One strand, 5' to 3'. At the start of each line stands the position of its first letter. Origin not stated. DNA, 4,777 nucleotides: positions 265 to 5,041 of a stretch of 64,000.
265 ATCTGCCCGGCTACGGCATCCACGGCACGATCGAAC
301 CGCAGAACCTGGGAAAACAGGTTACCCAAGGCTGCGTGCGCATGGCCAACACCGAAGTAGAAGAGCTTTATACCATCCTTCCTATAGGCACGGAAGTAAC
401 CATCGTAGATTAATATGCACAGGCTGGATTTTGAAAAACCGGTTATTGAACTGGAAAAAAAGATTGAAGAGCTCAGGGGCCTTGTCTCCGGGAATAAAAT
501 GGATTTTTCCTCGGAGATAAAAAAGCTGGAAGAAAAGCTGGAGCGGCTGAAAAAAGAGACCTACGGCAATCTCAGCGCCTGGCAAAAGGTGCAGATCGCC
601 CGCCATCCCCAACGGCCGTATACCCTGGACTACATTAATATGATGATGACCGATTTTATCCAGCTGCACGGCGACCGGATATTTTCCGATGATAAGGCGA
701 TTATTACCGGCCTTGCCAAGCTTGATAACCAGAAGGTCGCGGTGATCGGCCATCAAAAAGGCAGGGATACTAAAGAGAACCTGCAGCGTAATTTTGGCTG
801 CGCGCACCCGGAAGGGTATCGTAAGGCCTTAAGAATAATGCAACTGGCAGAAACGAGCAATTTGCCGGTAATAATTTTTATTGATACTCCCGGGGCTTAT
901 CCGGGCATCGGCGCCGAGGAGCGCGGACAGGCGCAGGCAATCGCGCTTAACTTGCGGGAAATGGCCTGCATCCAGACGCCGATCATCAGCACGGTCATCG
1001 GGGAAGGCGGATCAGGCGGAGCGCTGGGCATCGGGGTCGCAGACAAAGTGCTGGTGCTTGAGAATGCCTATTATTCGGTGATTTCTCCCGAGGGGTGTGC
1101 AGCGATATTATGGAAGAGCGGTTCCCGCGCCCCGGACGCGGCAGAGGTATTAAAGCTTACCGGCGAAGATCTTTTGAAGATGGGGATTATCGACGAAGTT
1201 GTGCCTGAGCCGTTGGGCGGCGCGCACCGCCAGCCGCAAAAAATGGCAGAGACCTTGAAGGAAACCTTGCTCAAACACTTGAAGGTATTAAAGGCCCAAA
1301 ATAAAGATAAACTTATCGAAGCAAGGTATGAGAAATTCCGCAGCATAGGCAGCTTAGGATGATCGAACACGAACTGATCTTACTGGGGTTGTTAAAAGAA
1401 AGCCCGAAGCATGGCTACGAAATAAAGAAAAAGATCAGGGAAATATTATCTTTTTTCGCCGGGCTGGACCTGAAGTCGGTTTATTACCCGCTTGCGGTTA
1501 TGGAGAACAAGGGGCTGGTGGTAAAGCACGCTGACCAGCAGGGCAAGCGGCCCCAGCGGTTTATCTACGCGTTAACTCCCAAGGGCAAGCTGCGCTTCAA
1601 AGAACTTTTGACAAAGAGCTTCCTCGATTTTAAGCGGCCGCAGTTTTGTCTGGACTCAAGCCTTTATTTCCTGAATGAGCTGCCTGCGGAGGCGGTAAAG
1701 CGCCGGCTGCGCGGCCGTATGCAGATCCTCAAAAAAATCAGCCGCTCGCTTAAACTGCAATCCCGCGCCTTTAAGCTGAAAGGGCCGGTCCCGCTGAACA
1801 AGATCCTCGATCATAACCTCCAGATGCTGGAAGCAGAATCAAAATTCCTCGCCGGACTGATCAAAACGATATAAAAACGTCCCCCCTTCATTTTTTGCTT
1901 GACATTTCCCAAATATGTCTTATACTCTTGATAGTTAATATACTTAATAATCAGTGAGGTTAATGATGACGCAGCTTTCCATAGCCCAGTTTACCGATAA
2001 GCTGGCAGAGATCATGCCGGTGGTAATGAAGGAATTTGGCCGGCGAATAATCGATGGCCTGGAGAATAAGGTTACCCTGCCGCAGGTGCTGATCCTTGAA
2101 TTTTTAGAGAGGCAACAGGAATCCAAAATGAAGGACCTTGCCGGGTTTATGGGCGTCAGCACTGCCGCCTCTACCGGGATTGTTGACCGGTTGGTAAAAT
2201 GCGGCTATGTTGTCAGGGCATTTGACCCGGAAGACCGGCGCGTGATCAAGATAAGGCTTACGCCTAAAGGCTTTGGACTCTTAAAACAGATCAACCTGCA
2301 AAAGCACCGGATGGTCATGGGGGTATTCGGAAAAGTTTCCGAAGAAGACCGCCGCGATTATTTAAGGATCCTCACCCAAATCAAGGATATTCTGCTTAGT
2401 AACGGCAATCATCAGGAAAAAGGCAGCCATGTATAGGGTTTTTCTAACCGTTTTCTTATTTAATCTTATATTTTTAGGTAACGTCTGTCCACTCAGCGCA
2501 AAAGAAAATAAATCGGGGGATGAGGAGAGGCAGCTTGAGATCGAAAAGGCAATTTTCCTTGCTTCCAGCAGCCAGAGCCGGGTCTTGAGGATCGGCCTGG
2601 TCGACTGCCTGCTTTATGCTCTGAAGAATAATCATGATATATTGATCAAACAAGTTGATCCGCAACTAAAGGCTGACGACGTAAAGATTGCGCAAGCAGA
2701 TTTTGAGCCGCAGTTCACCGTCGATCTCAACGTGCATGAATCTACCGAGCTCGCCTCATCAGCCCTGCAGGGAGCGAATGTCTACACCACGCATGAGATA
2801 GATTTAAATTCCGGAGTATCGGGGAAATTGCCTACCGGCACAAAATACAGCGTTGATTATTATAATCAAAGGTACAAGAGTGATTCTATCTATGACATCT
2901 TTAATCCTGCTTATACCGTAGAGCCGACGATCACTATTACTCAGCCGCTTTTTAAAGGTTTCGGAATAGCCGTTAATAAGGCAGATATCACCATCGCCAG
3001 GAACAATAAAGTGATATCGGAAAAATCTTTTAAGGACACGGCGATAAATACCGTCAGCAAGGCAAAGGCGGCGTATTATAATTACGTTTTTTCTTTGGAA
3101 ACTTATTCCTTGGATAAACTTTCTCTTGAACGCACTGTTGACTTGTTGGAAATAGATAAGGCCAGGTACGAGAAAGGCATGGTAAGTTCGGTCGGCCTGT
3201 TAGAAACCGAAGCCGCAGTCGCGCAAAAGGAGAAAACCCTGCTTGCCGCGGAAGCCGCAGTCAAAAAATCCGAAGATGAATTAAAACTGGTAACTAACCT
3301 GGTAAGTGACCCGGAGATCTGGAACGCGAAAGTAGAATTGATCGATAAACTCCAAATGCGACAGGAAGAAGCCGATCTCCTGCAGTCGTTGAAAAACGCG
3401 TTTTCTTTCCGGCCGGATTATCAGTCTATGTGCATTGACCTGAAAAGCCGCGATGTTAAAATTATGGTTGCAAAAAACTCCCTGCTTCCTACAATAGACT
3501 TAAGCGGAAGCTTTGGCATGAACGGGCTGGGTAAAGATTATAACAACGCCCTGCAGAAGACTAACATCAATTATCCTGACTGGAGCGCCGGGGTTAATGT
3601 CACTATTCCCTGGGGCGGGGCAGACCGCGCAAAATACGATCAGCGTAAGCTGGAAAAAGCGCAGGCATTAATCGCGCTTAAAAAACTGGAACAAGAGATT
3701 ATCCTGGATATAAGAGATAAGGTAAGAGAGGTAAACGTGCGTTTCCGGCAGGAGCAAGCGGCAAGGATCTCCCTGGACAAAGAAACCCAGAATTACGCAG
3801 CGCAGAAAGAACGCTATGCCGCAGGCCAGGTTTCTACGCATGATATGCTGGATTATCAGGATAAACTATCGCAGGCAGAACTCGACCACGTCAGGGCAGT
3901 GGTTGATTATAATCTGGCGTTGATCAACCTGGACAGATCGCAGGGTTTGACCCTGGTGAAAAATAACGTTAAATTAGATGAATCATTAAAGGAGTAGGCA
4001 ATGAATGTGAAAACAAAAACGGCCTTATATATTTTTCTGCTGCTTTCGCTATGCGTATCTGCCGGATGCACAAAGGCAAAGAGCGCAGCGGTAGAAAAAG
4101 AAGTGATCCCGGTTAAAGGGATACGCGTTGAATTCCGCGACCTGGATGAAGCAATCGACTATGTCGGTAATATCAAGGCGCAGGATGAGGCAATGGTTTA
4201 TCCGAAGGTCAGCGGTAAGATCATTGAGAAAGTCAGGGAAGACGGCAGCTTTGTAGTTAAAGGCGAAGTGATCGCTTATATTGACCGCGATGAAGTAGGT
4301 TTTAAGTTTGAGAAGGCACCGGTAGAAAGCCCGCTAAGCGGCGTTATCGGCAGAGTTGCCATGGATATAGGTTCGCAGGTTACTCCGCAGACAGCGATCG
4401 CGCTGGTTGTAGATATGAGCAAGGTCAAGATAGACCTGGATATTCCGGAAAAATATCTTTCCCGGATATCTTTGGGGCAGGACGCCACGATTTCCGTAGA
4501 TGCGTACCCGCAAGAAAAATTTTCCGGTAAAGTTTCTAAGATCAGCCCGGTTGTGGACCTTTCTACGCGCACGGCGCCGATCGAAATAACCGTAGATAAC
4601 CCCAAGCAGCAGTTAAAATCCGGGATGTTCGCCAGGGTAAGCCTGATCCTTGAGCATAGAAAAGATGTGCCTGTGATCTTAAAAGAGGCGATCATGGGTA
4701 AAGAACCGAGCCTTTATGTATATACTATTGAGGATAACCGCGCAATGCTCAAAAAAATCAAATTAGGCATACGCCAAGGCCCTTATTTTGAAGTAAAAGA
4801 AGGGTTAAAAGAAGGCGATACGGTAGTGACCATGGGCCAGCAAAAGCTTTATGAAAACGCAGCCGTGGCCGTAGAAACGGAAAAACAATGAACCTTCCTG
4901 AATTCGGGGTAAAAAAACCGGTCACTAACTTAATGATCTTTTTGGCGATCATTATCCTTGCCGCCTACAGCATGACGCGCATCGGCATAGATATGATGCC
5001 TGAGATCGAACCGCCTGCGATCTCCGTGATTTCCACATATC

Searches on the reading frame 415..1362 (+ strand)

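Call 65: search_protein_families(library=pfam, proteins=[window:415-1362:+], max_evalue=0.001)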
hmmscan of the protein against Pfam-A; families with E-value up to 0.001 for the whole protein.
window:415-1362:+ (315 aa): 3 families
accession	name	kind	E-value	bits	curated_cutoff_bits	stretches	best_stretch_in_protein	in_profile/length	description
PF03255.19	ACCA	-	1.8e-149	497.5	23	1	4-312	2-310/310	Acetyl co-enzyme A carboxylase carboxyltransferase-like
PF01039.27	Carboxyl_trans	-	2.2e-19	69.9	22.3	1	94-241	282-425/493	Carboxyl transferase domain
PF00378.25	ECH_1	-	0.00014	21.7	27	0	179-301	80-210/251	Enoyl-CoA hydratase/isomerase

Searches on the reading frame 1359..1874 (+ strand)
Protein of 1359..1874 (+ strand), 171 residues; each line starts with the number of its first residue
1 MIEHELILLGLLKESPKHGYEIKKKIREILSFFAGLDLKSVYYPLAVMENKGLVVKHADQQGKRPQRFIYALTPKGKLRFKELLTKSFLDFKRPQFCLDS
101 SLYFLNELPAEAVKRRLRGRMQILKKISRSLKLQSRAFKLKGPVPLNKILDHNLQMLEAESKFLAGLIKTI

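Call 65: search_protein_families(library=pfam, proteins=[window:1359-1874:+], max_evalue=0.001)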
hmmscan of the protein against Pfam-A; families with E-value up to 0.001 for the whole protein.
window:1359-1874:+ (171 aa): 2 families
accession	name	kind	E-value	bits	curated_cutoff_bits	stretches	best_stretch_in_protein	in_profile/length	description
PF03551.20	PadR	-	3.6e-14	52.9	27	1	8-81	1-74/75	Transcriptional regulator PadR-like family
PF14557.12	AphA_like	-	0.00047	20.3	27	1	6-165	14-171/174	Putative AphA-like transcriptional regulator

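Call 85: search_protein_families(library=ncbifam, proteins=[window:1359-1874:+], max_evalue=1e-10)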
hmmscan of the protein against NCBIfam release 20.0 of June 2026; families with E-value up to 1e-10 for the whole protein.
window:1359-1874:+ (171 aa): 0 families

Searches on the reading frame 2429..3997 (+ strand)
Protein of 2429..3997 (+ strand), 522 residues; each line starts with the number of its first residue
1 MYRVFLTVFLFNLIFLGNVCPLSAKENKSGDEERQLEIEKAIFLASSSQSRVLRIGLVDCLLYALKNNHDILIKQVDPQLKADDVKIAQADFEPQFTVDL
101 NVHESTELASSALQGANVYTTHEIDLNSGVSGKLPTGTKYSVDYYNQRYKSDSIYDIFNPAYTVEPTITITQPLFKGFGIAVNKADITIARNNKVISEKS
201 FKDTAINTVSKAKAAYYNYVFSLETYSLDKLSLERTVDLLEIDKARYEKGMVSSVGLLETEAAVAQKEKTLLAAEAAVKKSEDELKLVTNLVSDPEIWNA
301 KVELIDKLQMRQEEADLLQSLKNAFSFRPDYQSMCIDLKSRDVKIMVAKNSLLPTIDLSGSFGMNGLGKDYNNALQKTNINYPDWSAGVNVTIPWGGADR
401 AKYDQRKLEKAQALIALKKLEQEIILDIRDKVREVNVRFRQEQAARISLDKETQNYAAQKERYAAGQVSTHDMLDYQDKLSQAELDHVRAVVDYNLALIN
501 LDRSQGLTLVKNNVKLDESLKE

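Call 65: search_protein_families(library=pfam, proteins=[window:2429-3997:+], max_evalue=0.001)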
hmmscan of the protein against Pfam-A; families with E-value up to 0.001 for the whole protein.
window:2429-3997:+ (522 aa): 1 family
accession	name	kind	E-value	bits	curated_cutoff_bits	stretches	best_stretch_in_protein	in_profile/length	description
PF02321.23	OEP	-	4.5e-43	147.7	22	2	318-503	2-184/187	Outer membrane efflux protein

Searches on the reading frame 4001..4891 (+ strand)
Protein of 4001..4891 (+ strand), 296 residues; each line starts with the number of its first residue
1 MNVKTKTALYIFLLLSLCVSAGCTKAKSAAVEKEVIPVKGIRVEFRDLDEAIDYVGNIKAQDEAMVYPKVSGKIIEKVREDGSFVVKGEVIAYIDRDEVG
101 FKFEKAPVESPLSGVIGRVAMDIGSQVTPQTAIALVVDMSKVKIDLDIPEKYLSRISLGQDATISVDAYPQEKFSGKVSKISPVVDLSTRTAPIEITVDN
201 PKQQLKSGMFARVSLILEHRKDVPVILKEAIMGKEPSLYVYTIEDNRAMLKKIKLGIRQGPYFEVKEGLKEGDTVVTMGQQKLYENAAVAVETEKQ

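Call 65: search_protein_families(library=pfam, proteins=[window:4001-4891:+], max_evalue=0.001)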
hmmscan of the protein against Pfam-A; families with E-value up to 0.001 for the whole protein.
window:4001-4891:+ (296 aa): 3 families
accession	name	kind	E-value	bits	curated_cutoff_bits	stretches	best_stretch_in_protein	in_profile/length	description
PF16576.10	HlyD_D23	-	1.3e-30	106.8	30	1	104-211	107-214/214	Barrel-sandwich domain of CusB or HlyD membrane-fusion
PF13437.12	HlyD_3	-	7.4e-17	62.5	22.2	1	108-208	2-106/106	HlyD family secretion protein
PF00529.27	CusB_dom_1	-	1.5e-06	28.8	26.5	0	93-205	12-61/89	Cation efflux system protein CusB domain 1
